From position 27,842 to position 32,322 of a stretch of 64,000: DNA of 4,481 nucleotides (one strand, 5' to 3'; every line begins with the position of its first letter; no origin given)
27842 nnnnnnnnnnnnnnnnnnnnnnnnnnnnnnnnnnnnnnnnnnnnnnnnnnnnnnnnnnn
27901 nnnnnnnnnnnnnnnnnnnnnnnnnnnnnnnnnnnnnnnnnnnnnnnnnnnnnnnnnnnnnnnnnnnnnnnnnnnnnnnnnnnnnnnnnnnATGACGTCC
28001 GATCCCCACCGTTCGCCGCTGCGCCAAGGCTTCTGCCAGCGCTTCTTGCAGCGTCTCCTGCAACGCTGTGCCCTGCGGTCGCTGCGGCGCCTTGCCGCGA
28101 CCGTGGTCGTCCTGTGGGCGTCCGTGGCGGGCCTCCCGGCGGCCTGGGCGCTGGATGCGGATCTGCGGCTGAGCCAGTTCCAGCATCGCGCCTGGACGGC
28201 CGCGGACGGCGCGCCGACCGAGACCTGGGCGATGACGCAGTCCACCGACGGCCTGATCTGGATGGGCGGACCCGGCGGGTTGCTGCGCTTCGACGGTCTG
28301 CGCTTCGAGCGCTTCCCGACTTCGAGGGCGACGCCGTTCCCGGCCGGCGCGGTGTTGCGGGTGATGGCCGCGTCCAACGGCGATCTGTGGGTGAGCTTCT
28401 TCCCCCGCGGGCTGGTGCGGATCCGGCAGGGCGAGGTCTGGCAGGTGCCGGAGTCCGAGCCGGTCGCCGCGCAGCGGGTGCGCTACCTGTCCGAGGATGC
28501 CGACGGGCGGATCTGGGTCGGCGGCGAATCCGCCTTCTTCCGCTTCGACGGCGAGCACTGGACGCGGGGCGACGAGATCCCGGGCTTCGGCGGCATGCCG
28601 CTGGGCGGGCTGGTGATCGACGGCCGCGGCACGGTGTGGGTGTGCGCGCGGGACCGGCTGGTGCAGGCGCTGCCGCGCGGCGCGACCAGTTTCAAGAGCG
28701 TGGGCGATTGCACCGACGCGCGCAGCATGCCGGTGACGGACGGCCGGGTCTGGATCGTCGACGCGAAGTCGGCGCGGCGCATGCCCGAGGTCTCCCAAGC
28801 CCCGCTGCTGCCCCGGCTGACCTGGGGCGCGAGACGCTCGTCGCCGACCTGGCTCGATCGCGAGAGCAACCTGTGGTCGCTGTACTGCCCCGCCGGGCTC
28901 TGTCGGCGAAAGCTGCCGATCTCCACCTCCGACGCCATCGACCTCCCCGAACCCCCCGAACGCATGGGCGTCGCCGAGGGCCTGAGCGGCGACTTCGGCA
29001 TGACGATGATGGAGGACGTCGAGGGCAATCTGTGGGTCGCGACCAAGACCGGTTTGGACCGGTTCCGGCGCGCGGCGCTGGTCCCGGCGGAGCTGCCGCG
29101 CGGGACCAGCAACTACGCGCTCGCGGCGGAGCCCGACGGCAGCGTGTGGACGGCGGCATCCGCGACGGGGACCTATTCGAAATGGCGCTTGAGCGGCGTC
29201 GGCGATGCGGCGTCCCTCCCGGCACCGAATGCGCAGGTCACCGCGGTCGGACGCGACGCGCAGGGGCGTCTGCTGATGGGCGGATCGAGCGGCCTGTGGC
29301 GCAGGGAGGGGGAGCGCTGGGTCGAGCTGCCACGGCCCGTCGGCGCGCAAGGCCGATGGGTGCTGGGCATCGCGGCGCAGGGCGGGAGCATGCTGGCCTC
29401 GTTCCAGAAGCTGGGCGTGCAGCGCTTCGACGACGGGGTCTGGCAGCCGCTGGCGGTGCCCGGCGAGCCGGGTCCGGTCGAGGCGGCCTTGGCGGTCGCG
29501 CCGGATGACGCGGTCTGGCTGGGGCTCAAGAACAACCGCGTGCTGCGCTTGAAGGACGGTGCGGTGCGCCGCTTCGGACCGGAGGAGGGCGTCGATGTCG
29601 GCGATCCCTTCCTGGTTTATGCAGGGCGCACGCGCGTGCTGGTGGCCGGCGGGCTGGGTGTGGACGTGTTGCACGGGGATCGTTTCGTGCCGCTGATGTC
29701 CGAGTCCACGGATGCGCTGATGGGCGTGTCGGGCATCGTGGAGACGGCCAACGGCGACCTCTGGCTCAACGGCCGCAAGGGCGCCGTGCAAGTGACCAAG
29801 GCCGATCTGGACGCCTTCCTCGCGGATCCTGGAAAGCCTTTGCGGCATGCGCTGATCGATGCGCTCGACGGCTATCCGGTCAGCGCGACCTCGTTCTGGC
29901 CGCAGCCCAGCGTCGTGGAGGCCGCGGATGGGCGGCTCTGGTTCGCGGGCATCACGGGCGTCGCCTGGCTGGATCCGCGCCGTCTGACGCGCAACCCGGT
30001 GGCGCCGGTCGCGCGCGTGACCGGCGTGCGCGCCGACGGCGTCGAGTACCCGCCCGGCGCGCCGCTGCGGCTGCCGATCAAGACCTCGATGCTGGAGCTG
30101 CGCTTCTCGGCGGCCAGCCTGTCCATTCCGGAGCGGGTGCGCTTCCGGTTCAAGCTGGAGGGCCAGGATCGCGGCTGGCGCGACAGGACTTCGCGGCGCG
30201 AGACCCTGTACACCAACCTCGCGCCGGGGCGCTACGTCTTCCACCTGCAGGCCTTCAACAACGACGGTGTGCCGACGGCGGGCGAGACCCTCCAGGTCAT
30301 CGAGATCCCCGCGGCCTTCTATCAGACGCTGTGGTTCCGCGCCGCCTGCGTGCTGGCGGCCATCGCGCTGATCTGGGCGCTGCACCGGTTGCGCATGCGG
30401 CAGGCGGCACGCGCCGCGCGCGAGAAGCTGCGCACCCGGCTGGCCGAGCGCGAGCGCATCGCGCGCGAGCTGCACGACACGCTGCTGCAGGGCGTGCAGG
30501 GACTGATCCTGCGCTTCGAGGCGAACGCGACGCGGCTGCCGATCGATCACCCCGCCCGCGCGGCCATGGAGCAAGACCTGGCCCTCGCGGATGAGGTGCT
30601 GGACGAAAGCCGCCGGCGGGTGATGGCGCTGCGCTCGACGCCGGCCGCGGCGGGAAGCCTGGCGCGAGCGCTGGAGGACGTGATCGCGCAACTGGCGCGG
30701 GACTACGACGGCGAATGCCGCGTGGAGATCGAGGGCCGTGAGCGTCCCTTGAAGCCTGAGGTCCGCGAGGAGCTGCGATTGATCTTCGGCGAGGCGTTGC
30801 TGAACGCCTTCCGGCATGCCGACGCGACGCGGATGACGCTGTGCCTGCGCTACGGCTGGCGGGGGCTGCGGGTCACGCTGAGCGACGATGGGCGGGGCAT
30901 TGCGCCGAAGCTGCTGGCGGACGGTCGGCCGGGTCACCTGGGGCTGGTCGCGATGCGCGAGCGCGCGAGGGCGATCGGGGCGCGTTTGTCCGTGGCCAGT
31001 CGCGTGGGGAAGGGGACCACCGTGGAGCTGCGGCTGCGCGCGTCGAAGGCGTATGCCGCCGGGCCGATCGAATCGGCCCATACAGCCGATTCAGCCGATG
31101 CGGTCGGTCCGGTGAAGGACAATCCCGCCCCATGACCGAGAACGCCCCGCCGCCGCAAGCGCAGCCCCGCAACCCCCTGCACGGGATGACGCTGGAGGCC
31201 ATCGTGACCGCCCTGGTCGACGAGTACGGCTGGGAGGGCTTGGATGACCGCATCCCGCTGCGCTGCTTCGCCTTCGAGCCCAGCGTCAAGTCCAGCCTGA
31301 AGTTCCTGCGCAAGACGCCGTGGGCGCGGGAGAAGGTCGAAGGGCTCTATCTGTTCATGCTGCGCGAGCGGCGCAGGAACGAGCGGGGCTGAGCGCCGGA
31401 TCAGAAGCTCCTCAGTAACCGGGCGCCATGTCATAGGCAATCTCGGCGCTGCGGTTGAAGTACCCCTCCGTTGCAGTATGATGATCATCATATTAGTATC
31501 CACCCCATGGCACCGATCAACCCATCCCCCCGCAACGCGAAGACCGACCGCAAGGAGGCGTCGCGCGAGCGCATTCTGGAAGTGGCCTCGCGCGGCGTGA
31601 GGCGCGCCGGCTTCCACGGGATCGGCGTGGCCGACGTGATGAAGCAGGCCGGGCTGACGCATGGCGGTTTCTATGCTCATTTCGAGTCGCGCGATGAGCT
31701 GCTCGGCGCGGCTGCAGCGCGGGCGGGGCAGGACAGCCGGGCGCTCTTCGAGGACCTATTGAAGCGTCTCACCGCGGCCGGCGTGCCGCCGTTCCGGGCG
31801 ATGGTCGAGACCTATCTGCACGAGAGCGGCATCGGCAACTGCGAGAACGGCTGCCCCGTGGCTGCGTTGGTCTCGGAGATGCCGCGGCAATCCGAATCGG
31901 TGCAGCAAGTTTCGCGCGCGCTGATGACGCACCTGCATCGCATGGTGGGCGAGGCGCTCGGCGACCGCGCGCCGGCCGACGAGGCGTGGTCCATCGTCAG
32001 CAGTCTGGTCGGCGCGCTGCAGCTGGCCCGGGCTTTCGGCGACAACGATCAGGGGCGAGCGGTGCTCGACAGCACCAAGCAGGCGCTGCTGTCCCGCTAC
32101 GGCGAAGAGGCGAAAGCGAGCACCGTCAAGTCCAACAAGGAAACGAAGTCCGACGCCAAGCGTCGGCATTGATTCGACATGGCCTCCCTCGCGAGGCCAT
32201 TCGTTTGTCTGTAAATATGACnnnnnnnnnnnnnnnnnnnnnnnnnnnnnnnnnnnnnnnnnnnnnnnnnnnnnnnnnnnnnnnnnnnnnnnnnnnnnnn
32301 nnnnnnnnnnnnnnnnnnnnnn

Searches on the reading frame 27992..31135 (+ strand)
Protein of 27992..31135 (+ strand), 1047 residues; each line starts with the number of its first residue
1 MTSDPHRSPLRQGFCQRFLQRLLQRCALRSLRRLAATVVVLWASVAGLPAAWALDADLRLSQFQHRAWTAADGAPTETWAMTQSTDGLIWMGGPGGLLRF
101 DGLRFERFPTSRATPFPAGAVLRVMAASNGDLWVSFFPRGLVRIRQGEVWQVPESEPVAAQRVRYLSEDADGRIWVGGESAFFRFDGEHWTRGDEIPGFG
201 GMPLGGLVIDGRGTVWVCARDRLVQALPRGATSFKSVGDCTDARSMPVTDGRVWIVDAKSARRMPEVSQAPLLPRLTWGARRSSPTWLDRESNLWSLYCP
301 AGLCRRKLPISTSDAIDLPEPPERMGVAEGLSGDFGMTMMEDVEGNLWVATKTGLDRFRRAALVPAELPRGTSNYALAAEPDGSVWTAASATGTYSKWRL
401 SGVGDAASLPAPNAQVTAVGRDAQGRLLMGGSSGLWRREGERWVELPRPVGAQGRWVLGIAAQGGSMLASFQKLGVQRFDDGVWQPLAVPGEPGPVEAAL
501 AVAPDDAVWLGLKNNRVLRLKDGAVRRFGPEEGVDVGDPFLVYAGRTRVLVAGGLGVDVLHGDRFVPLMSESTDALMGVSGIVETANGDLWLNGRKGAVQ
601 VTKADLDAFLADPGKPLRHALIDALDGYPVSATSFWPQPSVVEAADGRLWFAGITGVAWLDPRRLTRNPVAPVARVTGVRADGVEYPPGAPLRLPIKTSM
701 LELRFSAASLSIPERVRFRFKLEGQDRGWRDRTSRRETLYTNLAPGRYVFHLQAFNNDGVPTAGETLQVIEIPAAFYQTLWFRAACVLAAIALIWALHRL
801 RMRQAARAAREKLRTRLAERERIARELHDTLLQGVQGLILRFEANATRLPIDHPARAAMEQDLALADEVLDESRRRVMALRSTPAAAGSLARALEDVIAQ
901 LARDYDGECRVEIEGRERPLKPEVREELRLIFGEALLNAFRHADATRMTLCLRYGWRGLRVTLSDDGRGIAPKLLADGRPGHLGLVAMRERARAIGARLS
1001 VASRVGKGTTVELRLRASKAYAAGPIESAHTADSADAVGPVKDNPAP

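Call 46: search_protein_families(library=pfam, proteins=[window:27992-31135:+])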
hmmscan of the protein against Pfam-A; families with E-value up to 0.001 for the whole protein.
window:27992-31135:+ (1047 aa): 5 families
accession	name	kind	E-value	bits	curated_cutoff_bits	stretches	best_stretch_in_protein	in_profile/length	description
PF07494.17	Reg_prop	-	5.7e-18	63.1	20.4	0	160-179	4-23/24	Two component regulator propeller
PF02518.31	HATPase_c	-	4.3e-12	46.9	26.4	1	925-1017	3-109/111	Histidine kinase-, DNA gyrase B-, and HSP90-like ATPase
PF07495.19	Y_Y_Y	-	4.2e-11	43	26.6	1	711-760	3-52/65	Y_Y_Y domain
PF13581.12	HATPase_c_2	-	1.1e-08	35.5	27.4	1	916-1014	20-126/127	Histidine kinase-like ATPase domain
PF07730.19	HisKA_3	-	1.2e-08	35.8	24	1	819-883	1-66/68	Histidine kinase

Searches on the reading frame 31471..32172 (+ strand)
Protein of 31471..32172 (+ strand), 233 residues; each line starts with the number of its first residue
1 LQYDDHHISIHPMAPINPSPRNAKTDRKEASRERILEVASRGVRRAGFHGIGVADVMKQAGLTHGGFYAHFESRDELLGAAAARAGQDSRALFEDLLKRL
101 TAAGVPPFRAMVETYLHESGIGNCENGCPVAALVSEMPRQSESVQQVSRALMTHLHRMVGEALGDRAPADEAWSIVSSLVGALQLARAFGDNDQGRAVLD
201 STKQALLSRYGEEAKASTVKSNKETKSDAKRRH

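Call 46: search_protein_families(library=pfam, proteins=[window:31471-32172:+])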
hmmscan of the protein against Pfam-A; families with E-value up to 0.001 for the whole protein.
window:31471-32172:+ (233 aa): 3 families
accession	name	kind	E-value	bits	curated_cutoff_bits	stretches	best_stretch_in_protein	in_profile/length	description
PF00440.29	TetR_N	-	6.8e-09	35.8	24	1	35-80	1-46/47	Bacterial regulatory proteins, tetR family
PF21993.1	TetR_C_13_2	-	1.5e-06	28.8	27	1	109-192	6-94/103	Transcriptional regulator LmrA/YxaF-like, C-terminal domain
PF16925.10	TetR_C_13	-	0.00017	22.3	27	0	106-194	3-101/109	Tetracyclin repressor-like, C-terminal domain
